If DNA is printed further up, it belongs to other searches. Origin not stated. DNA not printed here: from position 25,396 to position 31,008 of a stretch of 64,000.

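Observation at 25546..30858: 1770-aa protein: MoxR-like AAA+ core preceded by a 1280-aa uncharacterised N-terminal extension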

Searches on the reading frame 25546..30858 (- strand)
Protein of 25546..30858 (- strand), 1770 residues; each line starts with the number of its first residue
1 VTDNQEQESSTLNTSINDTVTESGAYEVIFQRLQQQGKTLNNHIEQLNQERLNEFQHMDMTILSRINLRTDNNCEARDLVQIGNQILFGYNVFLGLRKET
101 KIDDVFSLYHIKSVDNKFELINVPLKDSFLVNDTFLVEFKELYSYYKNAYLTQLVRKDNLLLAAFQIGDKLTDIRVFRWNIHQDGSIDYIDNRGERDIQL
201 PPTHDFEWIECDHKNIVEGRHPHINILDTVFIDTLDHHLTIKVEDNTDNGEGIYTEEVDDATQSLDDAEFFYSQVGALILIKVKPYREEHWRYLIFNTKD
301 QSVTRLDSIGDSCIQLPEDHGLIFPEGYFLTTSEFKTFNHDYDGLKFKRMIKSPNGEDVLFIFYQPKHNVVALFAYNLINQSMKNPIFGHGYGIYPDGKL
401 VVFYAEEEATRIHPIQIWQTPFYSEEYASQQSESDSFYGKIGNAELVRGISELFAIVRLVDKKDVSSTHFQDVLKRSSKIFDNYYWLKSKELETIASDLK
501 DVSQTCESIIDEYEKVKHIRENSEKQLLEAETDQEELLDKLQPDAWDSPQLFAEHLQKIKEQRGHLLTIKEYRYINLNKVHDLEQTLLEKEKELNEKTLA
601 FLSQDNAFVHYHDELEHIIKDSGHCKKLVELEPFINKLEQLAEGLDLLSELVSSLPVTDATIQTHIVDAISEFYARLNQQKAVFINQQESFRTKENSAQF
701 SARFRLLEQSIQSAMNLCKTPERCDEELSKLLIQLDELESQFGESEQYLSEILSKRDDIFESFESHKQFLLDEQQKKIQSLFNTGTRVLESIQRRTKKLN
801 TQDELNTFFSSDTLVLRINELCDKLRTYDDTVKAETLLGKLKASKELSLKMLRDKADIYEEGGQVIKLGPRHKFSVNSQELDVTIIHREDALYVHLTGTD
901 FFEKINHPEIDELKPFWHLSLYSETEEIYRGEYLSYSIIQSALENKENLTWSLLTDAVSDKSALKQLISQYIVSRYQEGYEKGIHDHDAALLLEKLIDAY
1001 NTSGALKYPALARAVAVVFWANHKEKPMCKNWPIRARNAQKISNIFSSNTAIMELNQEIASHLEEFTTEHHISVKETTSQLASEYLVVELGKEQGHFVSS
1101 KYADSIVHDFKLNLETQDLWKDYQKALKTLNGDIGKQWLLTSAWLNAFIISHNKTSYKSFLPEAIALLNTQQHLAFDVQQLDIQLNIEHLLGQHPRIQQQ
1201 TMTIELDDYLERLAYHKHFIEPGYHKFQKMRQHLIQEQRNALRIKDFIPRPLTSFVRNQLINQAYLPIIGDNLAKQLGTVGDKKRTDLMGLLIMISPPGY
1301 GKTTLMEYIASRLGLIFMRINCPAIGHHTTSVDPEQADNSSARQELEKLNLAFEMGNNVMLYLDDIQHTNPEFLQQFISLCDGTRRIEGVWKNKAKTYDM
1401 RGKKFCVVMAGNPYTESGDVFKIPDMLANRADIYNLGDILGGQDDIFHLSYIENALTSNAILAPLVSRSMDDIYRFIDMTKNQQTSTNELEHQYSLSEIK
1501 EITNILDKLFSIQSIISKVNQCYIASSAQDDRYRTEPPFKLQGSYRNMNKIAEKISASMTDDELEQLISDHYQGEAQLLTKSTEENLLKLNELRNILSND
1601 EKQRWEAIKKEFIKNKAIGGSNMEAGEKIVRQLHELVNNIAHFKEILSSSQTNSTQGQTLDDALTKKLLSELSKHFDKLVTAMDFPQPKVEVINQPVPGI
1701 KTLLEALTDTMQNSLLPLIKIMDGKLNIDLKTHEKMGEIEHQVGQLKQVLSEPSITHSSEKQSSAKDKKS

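Call 5: search_protein_families(library=pfam, proteins=[window:25546-30858:-], max_evalue=1)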
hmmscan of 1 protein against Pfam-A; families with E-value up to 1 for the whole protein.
window:25546-30858:- (1770 aa): 8 families
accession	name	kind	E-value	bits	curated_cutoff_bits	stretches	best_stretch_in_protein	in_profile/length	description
PF12458.13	DUF3686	-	3.3e-186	619.6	25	1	40-485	2-448/448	ATPase involved in DNA repair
PF25472.1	DUF7902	-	3.1e-22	79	26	1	606-688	1-83/85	Domain of unknown function (DUF7902)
PF07728.20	AAA_5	-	3e-07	31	22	1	1292-1419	2-127/139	AAA domain (dynein-related subfamily)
PF00004.35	AAA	-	1.8e-06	28.9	21.2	1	1293-1412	2-109/131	ATPase family associated with various cellular activities (AAA)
PF05496.18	RuvB_N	-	0.0047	17.1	27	1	1282-1327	26-71/159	Holliday junction DNA helicase RuvB P-loop domain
PF13401.12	AAA_22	-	0.0056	17.4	27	1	1290-1382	6-109/130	AAA domain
PF07726.17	AAA_3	-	0.035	14.4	27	0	1293-1425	3-123/131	ATPase family associated with various cellular activities (AAA)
PF15200.11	KRTDAP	-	0.086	13.1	27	0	922-960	15-53/77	Keratinocyte differentiation-associated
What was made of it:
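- On DUF3686/DUF7902 giant AAA+ ('DNA repair ATPase') family: Residues 40-485 match profile positions 2-448 of 448, E 3.3e-186, 619.6 bits against a cut-off of 25 (call 5). DUF7902 E 3.1e-22; AAA_5 and AAA pass their cut-offs (call 5).
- On MoxR family (AAA+ clade 7): Generic AAA PF00004 also passes at 28.9 bits (call 5).
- No MIT-like domain was detected (call 5).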

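Call 6: search_protein_families(library=ncbifam, proteins=[window:25546-30858:-], max_evalue=1)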
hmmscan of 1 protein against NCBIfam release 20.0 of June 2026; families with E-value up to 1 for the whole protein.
window:25546-30858:- (1770 aa): 2 families
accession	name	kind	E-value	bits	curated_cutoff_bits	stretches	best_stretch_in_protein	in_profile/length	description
NF000868.0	PRK00080.1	equivalog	0.0042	16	282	1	1282-1327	44-89/330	Holliday junction branch migration DNA helicase RuvB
TIGR00635.1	ruvB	equivalog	0.0062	15.6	299.05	1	1282-1325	23-66/305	Holliday junction branch migration DNA helicase RuvB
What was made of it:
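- On DNA repair ATPases (RuvB, SbcC/Rad50 type): RuvB models match only residues 1282-1327, at 16 bits against cut-offs of 282-299 (call 6).
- Tried and rejected: NCBIfam: only a 16-bit RuvB P-loop match (call 6).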

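Call 7: search_protein_families(library=padloc, proteins=[window:25546-30858:-], max_evalue=0.01)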
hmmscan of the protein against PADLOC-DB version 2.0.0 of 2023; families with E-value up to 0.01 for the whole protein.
window:25546-30858:- (1770 aa): 0 families

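Call 16: search_solved_structures(query=window:25546-30858:-, max_evalue=1, show_alignments=2)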
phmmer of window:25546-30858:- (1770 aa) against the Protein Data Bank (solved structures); distinct sequences matched with E-value up to 1: 10.
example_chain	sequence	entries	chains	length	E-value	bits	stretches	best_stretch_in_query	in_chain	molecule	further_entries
1s0p_A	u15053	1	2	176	0.17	12.4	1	1662-1765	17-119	Adenylyl cyclase-associated protein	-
1tjf_A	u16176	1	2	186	0.17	12.3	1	1662-1765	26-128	Adenylyl cyclase-associated protein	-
3wyz_A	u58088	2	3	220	0.65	10.4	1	1083-1141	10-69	Ribonuclease P protein component 3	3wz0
1ixr_C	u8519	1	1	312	0.73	10.3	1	1283-1325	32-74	RuvB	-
4txp_A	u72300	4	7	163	0.75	10.2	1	709-754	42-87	Vacuolar protein sorting-associated protein VTA1 homolog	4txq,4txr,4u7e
1ixs_B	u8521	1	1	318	0.75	10.2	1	1283-1325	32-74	RuvB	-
8efv_D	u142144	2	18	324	0.77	10.2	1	1283-1325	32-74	Holliday junction ATP-dependent DNA helicase RuvB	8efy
1hqc_A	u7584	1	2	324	0.77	10.2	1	1283-1325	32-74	RUVB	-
2lxm_A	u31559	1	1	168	0.8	10.1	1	709-754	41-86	Vacuolar protein sorting-associated protein VTA1 homolog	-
9dx3_A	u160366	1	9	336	0.98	9.8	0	1282-1323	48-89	Holliday junction branch migration complex subunit RuvB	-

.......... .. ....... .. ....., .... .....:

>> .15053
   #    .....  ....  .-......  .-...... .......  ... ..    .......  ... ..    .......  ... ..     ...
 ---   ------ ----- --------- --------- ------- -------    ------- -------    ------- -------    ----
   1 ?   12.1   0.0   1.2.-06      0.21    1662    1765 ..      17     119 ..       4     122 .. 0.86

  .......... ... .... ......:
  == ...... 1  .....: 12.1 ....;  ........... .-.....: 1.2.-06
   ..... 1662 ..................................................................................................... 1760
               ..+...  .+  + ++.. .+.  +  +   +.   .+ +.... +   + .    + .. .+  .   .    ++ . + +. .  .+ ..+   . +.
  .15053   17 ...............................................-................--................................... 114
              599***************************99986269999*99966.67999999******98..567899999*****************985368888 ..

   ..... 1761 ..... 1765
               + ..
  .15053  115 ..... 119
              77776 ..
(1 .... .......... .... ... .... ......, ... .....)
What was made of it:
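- There are also weak local matches of the Walker A region to RuvB (E 0.004-0.7; calls 5, 6, 16).
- Tried and rejected: phmmer of the whole protein against PDB sequences: nothing significant (call 16).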
